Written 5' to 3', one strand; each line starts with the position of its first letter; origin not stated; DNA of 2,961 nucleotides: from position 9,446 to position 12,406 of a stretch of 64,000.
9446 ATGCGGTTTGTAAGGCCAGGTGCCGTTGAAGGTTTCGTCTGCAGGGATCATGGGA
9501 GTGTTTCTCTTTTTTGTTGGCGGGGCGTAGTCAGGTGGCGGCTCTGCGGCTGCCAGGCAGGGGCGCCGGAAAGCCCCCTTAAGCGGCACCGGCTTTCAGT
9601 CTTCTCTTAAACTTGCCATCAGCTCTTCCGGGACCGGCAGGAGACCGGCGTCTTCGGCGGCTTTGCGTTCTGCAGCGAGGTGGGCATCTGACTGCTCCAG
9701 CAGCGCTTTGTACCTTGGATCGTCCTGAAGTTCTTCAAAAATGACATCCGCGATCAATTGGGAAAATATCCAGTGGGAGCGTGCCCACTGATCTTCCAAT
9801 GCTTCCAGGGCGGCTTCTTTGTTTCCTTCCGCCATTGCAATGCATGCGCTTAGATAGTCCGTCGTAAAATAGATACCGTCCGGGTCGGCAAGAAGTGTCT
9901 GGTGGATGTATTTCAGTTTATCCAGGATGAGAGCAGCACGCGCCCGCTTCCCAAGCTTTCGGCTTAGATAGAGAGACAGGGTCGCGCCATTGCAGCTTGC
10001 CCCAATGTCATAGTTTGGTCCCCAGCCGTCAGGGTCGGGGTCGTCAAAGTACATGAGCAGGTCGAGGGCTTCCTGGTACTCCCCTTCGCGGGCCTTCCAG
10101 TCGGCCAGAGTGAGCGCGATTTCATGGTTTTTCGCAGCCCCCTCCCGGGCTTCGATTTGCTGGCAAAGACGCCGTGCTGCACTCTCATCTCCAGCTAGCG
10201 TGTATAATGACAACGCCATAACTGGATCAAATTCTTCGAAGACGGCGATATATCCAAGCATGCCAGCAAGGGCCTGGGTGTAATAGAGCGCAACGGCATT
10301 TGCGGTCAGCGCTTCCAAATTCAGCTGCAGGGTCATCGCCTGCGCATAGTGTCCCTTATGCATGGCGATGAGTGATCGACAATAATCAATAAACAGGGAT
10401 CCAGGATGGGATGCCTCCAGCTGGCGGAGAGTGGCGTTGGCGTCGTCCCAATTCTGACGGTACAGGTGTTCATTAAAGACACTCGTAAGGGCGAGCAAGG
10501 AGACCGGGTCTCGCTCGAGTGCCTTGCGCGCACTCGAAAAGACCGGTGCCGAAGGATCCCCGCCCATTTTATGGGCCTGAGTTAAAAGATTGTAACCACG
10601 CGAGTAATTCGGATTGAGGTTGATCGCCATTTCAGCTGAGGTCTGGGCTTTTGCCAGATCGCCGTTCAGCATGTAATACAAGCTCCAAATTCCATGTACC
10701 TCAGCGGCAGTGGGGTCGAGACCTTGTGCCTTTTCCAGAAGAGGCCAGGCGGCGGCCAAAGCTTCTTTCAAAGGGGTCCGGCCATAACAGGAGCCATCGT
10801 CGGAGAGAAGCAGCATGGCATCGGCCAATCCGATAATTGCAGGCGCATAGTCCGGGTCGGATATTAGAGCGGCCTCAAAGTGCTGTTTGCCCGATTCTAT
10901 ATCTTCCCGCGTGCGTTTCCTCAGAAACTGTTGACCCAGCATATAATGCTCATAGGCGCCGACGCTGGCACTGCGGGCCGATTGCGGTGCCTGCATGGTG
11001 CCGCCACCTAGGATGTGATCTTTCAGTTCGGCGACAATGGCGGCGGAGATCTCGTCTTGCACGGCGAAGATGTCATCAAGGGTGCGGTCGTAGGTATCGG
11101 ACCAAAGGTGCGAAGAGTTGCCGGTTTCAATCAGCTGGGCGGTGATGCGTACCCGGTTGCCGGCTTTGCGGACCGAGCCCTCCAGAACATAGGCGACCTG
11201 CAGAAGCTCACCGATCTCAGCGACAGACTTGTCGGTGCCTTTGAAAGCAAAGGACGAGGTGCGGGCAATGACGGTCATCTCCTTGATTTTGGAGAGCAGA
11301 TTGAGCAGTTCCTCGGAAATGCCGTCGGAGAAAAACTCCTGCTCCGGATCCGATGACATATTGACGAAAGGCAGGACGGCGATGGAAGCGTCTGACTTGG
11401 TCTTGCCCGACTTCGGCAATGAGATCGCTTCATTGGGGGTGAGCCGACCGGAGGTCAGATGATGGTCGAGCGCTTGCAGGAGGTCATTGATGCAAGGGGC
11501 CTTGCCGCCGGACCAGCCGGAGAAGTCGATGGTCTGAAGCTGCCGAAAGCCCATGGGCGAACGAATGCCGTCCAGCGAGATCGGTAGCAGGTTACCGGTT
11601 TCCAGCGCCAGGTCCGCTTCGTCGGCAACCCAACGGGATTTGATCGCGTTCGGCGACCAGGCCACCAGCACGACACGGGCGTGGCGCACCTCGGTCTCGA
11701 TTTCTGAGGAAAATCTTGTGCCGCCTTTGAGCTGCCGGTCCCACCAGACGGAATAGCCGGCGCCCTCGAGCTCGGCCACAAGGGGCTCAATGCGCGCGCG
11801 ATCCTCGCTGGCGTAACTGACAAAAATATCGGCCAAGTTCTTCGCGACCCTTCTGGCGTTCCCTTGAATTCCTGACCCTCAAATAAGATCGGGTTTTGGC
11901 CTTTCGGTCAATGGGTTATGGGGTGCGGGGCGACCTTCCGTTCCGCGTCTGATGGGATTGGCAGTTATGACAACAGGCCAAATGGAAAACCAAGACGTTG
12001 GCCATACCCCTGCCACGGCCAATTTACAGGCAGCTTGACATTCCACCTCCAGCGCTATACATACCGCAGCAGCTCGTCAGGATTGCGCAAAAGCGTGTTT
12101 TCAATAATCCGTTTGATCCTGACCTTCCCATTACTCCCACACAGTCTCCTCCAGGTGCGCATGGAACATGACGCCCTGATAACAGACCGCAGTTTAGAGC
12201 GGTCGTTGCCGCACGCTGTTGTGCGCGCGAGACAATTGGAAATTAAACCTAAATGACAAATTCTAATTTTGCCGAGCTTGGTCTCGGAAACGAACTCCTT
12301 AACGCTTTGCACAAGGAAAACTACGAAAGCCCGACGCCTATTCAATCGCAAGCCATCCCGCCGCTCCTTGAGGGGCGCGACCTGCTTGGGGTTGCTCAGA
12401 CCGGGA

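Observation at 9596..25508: Three same-strand paralogs within 16 kb: conserved effector and linker halves, divergent TPR sensor halves, no shared neighbour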

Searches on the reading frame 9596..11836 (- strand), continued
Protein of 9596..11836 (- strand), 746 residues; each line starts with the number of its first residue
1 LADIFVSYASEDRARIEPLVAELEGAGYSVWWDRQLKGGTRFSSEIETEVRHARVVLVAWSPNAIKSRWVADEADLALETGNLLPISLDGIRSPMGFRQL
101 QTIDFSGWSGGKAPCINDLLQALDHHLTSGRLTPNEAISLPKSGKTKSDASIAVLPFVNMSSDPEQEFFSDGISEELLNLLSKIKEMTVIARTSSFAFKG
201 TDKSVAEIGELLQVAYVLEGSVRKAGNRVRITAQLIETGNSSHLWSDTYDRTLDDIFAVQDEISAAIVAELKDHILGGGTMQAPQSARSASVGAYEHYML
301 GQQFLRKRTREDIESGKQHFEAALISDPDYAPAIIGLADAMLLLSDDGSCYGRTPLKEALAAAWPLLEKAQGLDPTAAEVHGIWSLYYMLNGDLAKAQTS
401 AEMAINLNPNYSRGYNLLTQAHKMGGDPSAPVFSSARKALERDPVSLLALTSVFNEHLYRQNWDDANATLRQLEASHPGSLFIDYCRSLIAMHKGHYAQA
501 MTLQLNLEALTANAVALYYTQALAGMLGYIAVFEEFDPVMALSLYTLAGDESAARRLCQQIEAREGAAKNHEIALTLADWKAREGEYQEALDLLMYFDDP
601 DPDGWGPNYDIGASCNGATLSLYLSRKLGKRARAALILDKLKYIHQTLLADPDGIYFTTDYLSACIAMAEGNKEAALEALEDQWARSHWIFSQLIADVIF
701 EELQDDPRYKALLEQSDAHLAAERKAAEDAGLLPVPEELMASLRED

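Call 76: find_encoding_contigs(protein=P0020, flank=8000, max_places=1)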
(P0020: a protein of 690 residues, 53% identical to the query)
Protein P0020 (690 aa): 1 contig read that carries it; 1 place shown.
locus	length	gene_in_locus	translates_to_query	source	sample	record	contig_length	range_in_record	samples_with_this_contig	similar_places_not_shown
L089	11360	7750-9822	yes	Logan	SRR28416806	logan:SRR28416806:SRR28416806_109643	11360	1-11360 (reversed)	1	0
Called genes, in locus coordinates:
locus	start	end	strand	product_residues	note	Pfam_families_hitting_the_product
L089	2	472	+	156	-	?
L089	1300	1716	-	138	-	-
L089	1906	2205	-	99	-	-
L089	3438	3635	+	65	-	-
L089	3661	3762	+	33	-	-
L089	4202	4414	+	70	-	-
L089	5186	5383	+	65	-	-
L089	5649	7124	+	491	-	PF05231:MASE1, PF00990:GGDEF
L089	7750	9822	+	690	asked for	PF14559:TPR_19 (faint), PF13431:TPR_17 (faint)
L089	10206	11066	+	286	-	-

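Call 88: search_protein_families(library=pfam, proteins=[L001:4189-6009:+, L001:6055-7761:+, L001:7803-8624:+], max_evalue=0.01)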
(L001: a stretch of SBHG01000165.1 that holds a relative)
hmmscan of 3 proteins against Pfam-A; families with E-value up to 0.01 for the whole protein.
L001:4189-6009:+ (606 aa): 2 families
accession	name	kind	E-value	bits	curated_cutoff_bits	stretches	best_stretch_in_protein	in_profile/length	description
PF16138.10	DUF4846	-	0.00015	21.8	37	1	416-491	111-182/239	Domain of unknown function (4846)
PF00877.26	NLPC_P60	-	0.0059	17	23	0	413-488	11-73/105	NlpC/P60 family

L001:6055-7761:+ (568 aa): 2 families
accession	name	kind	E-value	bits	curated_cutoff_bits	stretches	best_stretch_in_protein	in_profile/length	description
PF03781.23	FGE-sulfatase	-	4.7e-56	190.7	23.3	1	323-564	1-254/255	Sulfatase-modifying factor enzyme 1-like domain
PF00656.27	Peptidase_C14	-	1.2e-36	127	21.4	1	56-274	1-233/233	Caspase domain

L001:7803-8624:+ (273 aa): 1 family
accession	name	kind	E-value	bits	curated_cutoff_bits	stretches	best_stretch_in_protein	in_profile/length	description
PF00959.24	Phage_lysozyme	-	2e-29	102.9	22.3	1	145-267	6-125/125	Phage lysozyme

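Call 89: search_protein_families(library=padloc, proteins=[L001:4189-6009:+, L001:6055-7761:+, L001:7803-8624:+], max_evalue=0.001)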
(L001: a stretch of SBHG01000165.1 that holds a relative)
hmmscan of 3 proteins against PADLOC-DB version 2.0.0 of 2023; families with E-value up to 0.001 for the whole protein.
L001:4189-6009:+ (606 aa): 0 families

L001:6055-7761:+ (568 aa): 1 family
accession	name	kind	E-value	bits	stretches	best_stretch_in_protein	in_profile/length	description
PDLC02987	caspase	-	3.6e-09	34.4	1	59-229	5-130/453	-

L001:7803-8624:+ (273 aa): 0 families

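Call 102: search_protein_families(library=pfam, proteins=[L036:810-2984:-, L036:14940-15863:+, L036:16916-18916:+, L036:18913-19737:+, L036:20511-21953:+, L036:39-710:+, L025:8723-9643:+, L025:9731-10369:+, L025:10360-11154:+, L025:11028-12032:+], max_evalue=0.001)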
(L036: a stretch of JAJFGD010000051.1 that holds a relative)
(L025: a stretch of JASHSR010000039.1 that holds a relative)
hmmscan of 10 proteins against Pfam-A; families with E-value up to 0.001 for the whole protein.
L036:810-2984:- (724 aa): 2 families
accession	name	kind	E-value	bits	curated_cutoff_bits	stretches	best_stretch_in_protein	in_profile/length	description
PF00912.28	Transgly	-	1.6e-63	213.8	27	1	146-317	4-176/178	Transglycosylase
PF00905.27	Transpeptidase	-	3.6e-30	105.7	22.1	1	406-635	3-266/299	Penicillin binding protein transpeptidase domain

L036:14940-15863:+ (307 aa): 6 families
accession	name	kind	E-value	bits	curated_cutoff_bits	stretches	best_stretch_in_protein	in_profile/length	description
PF13432.12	TPR_16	-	5.8e-07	30.3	32.7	1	35-93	4-61/65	Tetratricopeptide repeat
PF13181.12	TPR_8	-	1.8e-05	24.9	25.7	0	63-91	2-30/34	Tetratricopeptide repeat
PF14559.12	TPR_19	-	2.3e-05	25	25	0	85-125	13-53/68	Tetratricopeptide repeat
PF14561.12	TPR_20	-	0.00021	22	25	0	91-123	16-48/90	Tetratricopeptide repeat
PF07719.23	TPR_2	-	0.00023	21.5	27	0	65-90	4-29/34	Tetratricopeptide repeat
PF00515.34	TPR_1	-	0.00044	20.4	27.8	0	66-89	5-28/34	Tetratricopeptide repeat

L036:16916-18916:+ (666 aa): 3 families
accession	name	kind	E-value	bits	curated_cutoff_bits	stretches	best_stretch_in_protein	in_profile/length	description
PF07732.21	Cu-oxidase_3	-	6.6e-46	155.7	21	2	59-163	11-118/119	Multicopper oxidase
PF07731.20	Cu-oxidase_2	-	2.1e-34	118.6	20.4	1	476-597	2-136/137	Multicopper oxidase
PF00394.28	Cu-oxidase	-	3.9e-27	95.7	21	1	172-333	2-133/157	Multicopper oxidase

L036:18913-19737:+ (274 aa): 2 families
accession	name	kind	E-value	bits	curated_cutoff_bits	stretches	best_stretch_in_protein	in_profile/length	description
PF05275.17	CopB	-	2e-94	315.5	27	1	68-274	3-208/208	Copper resistance protein B precursor (CopB)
PF03797.25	Autotransporter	-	0.0004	20.6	26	0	178-260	118-218/255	Autotransporter beta-domain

L036:20511-21953:+ (480 aa): 3 families
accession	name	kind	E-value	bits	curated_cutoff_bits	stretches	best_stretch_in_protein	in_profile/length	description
PF00561.26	Abhydrolase_1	-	4.7e-20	72.7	25.8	1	247-461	14-241/245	alpha/beta hydrolase fold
PF00486.34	Trans_reg_C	-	6.8e-16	58.6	26.2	1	110-182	4-77/77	Transcriptional regulatory protein, C terminal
PF12146.15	Hydrolase_4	-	6.4e-10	39.2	27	1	258-447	30-219/239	Serine aminopeptidase, S33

L036:39-710:+ (223 aa): 1 family
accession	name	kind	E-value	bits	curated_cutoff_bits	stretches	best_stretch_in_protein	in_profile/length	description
PF13676.11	TIR_2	-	4.5e-07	30.8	28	1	2-59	48-110/122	TIR domain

L025:8723-9643:+ (306 aa): 1 family
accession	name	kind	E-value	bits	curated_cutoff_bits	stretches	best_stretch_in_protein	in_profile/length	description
PF00557.29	Peptidase_M24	-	2.1e-21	77.1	23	1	74-240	3-166/208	Metallopeptidase family M24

L025:9731-10369:+ (212 aa): 1 family
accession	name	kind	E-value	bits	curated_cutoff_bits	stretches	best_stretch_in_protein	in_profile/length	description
PF10543.14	ORF6N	-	1.8e-31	108.7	27.8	1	43-128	2-86/86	ORF6N domain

L025:10360-11154:+ (264 aa): 0 families

L025:11028-12032:+ (334 aa): 1 family
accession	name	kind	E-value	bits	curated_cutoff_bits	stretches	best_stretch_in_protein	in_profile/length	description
PF04536.20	TPM_phosphatase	-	7.4e-43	146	22.1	1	75-198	1-124/125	TPM domain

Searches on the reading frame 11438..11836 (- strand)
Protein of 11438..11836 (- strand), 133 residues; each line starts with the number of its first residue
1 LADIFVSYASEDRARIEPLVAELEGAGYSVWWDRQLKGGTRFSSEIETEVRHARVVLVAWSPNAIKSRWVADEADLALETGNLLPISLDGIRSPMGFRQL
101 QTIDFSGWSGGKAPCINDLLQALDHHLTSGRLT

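Call 49: search_solved_structures(query=window:11438-11836:-, max_evalue=1, show_alignments=5)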
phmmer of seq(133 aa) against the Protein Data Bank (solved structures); distinct sequences matched with E-value up to 1: 34.
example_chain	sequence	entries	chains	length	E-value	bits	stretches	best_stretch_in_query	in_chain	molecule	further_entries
7uwg_A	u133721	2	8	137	1.4e-06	31.4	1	3-75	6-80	Molecular chaperone Tir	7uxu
8g83_A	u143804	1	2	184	2.1e-06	30.8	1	3-75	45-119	NAD(+) hydrolase AbTIR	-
7uxr_A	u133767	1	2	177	9.6e-06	28.7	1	3-73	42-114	TIR domain protein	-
4c7m_A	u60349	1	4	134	4.6e-05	26.5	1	2-82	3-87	Toll/interleukin-1 receptor domain-containing protein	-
3h16_A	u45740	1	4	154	7.7e-05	25.8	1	3-76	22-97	TIR protein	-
4lzp_B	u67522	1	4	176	0.0003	23.9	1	3-82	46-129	Putative uncharacterized protein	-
4lqc_A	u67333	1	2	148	0.0031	20.6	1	3-82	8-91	TcpB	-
3jrn_A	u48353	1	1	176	0.0084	19.2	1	3-75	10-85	AT1G72930 protein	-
6o0w_A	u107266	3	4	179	0.014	18.5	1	3-75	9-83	TIR-NB-LRR type resistance protein RUN1 | Disease resistance protein RUN1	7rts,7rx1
5ku7_A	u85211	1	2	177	0.026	17.6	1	3-78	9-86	TIR-NB-LRR type resistance protein RPV1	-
8vd6_A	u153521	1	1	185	0.05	16.7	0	69-105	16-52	CAP REPEAT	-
7s2z_A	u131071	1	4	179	0.063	16.4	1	3-73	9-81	Disease resistance protein RUN1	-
7jlv_A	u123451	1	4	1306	0.084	15.9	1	3-79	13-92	Disease resistance protein Roq1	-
7jlu_A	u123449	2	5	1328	0.086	15.9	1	3-79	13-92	Disease resistance protein Roq1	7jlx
6o0u_A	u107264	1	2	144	0.13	15.3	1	3-94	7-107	Sterile alpha and TIR motif-containing protein 1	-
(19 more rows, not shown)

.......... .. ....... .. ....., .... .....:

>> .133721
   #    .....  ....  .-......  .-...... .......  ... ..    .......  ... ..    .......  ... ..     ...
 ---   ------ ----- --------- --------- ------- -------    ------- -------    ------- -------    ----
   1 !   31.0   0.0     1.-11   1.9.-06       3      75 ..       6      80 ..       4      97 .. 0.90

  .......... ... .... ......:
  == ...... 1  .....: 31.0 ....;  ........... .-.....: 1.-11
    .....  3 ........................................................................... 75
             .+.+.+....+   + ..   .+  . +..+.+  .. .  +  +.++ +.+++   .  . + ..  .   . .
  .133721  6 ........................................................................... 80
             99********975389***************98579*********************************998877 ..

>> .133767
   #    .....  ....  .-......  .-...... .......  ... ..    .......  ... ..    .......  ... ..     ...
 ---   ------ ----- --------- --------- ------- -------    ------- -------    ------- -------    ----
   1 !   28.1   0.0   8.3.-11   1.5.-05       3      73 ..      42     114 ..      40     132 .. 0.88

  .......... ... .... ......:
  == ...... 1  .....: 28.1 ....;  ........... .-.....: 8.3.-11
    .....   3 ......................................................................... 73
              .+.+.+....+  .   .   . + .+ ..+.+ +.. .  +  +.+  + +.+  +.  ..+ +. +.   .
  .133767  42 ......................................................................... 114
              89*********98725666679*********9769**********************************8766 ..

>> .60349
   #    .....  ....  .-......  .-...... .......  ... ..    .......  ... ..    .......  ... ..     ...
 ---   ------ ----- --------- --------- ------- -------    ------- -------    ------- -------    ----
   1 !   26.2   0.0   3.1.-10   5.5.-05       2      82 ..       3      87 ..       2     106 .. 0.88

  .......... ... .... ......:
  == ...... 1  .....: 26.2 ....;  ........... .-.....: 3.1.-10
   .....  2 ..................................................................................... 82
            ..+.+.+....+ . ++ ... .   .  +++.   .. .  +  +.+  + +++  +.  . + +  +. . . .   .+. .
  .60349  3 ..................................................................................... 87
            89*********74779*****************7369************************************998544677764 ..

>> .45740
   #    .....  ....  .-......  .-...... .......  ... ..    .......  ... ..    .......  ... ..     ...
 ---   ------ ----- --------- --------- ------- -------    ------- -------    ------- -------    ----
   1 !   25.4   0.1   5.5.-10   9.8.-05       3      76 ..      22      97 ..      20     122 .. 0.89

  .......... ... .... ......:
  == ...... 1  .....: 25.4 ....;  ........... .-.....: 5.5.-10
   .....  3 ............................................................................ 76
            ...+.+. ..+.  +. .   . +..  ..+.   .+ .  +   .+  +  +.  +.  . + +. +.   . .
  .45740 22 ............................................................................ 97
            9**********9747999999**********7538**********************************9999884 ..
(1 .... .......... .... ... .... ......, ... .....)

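Call 93: find_homologous_proteins(query=window:11438-11836:-, max_evalue=1e-10)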
Query seq(133 aa) (133 aa): 27 proteins with E <= 1e-10 among 42 candidates.
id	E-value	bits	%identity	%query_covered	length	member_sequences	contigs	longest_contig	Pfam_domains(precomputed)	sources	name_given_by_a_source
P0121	6.5e-64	232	77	100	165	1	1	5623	PF13676.12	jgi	jgi:TIR domain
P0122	7.1e-47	176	79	80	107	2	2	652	PF01582.26,PF13676.12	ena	-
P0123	1.7e-41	159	61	95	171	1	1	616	PF13676.12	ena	-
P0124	4.1e-38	148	63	82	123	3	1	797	PF13676.12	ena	-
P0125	1.1e-37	147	56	96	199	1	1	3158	PF13676.12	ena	-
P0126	7.0e-37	144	53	95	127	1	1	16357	PF01582.26,PF13676.12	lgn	-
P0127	1.2e-36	143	62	82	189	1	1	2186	PF13676.12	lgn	-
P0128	1.9e-35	139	57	84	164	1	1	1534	PF13676.12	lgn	-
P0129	3.8e-35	139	56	92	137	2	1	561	PF13676.12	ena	-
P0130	5.0e-35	138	55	92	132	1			PF13676.12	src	-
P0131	5.6e-33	131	57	83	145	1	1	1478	PF13676.12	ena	-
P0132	4.1e-32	129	56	80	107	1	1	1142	PF01582.26,PF13676.12,PF08937.17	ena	-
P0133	1.0e-31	127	59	79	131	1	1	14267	PF13676.12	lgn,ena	-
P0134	1.2e-31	127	49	98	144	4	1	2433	PF13676.12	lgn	-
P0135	4.0e-29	119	54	80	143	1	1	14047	PF13676.12,PF08937.17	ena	-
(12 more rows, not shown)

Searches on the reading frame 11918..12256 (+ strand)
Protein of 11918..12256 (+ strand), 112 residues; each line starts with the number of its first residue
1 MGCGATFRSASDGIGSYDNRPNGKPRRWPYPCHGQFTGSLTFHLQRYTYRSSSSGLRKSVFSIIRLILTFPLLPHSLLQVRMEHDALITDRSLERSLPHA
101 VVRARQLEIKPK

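Call 18: search_protein_families(library=pfam, proteins=[window:11918-12256:+], max_evalue=0.001)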
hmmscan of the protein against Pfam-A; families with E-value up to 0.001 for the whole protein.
window:11918-12256:+ (112 aa): 0 families

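Call 88: search_protein_families(library=pfam, proteins=[window:11918-12256:+], max_evalue=0.01)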
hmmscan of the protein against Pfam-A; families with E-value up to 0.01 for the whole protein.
window:11918-12256:+ (112 aa): 0 families

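Call 92: search_protein_families(library=padloc, proteins=[window:11918-12256:+], max_evalue=0.01)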
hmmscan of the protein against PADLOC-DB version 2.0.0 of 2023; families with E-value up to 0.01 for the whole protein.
window:11918-12256:+ (112 aa): 0 families
